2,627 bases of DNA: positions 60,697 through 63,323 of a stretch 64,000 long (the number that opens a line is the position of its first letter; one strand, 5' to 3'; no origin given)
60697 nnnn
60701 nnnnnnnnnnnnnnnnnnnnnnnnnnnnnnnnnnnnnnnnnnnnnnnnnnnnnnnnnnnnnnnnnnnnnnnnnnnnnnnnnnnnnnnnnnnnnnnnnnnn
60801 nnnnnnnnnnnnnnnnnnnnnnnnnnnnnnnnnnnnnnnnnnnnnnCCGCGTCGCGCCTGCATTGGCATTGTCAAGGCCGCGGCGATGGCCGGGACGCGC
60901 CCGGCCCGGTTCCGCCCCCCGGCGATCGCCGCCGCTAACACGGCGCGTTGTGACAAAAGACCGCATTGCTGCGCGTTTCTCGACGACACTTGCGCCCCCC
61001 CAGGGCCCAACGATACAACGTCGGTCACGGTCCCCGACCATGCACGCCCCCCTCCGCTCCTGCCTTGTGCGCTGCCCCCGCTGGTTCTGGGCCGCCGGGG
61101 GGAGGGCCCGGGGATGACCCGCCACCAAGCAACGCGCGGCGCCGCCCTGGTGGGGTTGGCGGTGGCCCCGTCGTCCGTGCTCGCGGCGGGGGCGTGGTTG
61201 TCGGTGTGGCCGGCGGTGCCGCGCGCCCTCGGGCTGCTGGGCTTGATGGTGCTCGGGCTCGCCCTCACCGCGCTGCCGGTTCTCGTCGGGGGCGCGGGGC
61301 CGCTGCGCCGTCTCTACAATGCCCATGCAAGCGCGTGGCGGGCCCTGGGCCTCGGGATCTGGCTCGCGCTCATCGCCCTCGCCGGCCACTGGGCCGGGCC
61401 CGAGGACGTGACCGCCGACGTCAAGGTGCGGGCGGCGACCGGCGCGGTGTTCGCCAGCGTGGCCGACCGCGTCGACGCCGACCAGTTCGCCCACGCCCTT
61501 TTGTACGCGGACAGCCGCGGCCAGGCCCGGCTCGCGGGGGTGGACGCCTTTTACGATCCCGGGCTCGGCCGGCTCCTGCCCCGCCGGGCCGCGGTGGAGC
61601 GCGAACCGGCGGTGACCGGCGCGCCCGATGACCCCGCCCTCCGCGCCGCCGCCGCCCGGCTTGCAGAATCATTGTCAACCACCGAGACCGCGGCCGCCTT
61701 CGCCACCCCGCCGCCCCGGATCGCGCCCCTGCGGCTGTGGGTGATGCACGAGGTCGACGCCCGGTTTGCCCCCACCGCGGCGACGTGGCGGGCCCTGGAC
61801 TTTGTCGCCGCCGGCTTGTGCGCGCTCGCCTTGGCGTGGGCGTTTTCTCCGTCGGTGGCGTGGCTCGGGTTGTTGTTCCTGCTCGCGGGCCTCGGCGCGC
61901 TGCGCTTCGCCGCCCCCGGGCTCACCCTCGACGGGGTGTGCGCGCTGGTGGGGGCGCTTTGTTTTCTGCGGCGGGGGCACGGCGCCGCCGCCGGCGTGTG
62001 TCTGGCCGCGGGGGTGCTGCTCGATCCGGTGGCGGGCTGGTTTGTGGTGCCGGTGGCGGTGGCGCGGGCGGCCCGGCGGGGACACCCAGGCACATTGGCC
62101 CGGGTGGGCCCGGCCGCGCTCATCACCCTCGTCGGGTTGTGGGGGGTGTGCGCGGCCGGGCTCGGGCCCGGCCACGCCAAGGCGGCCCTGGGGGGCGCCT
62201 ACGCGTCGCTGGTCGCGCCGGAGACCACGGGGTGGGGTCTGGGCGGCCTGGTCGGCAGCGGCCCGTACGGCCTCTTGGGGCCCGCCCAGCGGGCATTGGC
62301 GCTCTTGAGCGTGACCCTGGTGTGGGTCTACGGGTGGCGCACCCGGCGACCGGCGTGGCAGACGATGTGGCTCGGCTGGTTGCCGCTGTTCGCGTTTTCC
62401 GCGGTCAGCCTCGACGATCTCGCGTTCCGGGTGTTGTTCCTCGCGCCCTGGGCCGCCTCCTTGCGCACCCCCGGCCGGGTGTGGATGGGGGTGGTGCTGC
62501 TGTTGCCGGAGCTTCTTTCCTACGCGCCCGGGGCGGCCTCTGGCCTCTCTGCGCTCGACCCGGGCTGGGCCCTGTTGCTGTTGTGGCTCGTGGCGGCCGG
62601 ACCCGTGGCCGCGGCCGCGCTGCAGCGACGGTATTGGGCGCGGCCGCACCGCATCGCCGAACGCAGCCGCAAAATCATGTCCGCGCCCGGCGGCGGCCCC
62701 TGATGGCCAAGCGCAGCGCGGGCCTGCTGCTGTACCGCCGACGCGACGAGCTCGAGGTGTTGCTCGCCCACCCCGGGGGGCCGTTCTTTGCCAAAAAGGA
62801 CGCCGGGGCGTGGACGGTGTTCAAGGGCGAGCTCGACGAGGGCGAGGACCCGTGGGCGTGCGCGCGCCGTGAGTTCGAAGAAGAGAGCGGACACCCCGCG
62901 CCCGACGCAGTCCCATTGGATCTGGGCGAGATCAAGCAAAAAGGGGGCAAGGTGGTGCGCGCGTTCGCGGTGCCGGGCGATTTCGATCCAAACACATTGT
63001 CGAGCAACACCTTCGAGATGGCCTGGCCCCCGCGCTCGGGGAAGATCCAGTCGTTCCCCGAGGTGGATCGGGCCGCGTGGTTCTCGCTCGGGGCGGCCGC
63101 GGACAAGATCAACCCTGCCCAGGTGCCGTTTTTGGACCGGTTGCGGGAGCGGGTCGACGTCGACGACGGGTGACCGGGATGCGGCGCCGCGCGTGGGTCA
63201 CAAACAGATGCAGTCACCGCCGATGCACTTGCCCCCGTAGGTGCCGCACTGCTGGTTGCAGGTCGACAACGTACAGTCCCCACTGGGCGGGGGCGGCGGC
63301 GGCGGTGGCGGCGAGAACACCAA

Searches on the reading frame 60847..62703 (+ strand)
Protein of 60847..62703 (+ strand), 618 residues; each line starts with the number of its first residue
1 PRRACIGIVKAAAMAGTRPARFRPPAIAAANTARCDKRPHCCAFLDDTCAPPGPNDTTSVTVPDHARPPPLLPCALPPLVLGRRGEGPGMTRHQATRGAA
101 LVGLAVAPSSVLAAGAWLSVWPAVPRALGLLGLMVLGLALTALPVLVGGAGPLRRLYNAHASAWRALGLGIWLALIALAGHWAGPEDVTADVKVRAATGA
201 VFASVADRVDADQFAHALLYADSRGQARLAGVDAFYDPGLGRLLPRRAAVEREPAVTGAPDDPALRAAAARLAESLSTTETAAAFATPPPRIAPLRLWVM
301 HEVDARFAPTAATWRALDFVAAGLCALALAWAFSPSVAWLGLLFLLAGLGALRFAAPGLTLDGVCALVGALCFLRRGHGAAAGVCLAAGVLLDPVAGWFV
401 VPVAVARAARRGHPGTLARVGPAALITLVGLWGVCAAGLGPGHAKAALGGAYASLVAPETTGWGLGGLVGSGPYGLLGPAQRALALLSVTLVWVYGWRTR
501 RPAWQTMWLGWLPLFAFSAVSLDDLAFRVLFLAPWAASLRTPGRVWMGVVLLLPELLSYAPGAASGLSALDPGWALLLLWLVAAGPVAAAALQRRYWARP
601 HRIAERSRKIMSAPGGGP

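Call 6: search_protein_families(library=pfam, proteins=[window:60847-62703:+], max_evalue=0.01)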
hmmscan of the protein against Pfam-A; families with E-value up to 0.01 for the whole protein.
window:60847-62703:+ (618 aa): 0 families

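Call 24: search_protein_families(library=ncbifam, proteins=[window:60886-62703:+], max_evalue=0.01)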
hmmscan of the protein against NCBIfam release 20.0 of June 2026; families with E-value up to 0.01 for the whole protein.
window:60886-62703:+ (605 aa): 0 families

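Call 40: find_homologous_proteins(query=window:61114-62703:+, max_evalue=0.001)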
Query window:61114-62703:+ (529 aa): 1 proteins with E <= 0.001 among 8000 candidates.
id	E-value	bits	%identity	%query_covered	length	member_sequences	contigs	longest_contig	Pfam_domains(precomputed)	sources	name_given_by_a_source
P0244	0.0e+0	1120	100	100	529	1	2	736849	-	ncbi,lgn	-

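Call 49: search_protein_representatives(protein=window:61114-62703:+)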
Query: 529 residues. Proteins with E-value up to 0.001 (for the whole library): 3; up to 1e-10: 1; up to 1e-30: 1. The best 3 are listed.
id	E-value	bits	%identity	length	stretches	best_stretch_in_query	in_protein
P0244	0.0e+00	1119.8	100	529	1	1-529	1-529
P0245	1.3e-08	50.7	37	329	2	376-469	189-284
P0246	6.6e-04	35.1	35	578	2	390-442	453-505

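Call 53: search_solved_structures(query=window:61114-62703:+, max_evalue=1)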
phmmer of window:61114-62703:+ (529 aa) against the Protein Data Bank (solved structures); distinct sequences matched with E-value up to 1: 0.

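Call 66: predict_structure(protein=window:61114-62703:+)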
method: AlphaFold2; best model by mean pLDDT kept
length: 529 residues; sequences in the alignment: 1
mean_pLDDT: 46.8   pTM: 0.31
mean pLDDT of the five models: 46.8, 43.7, 43.4, 42.6, 42.0
residues with pLDDT >= 90: 0; 70-90: 8; 50-70: 162; < 50: 359
segments of 3 or more residues with pLDDT < 50: 11-36, 95-173, 175-177, 179-219, 271-273, 283-296, 300-302, 304-388, 390-392, 399-401, 407-413, 415-420, 422-458, 460-468, 470-478, 481-483, 510-512, 525-529
pLDDT, mean of each block of 10 residues (from residue 1): 50 43 40 46 61 56 60 59 59 49 46 39 38 32 35 33 30 46 42 35 41 45 65 64 52 69 63 50 45 47 43 44 39 43 44 43 35 32 44 51 49 45 41 43 38 44 46 46 54 54 52 60 50
secondary structure, 60 per line:
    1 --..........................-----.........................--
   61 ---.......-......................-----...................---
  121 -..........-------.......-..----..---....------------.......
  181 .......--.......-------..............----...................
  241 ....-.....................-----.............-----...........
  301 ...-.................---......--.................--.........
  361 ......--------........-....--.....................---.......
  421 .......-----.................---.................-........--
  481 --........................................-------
elements in order: H3-28 H34-58 H64-70 H72-93 H99-117 H122-131 H139-145 H158-161 H174-187 H190-196 H204-217 H222-244 H246-266 H272-284 H290-303 H305-321 H325-330 H333-349 H352-366 H375-382 H384-387 H390-410 H414-427 H433-449 H453-469 H471-478 H483-522

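Call 71: search_protein_families(library=pfam, proteins=[window:61114-62703:+], max_evalue=1)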
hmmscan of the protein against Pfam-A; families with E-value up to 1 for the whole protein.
window:61114-62703:+ (529 aa): 1 family
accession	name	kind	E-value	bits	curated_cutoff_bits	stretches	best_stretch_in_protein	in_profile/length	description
PF19762.4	DUF6249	-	0.28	11.6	33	1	230-263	62-97/104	Domain of unknown function (DUF6249)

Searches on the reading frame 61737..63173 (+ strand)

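Call 6: search_protein_families(library=pfam, proteins=[window:61737-63173:+], max_evalue=0.01)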
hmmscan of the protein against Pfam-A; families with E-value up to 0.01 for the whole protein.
window:61737-63173:+ (478 aa): 1 family
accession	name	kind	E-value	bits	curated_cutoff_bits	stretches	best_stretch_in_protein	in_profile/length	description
PF00293.34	NUDIX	-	1.1e-13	51.7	21.1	1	325-468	3-133/134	NUDIX domain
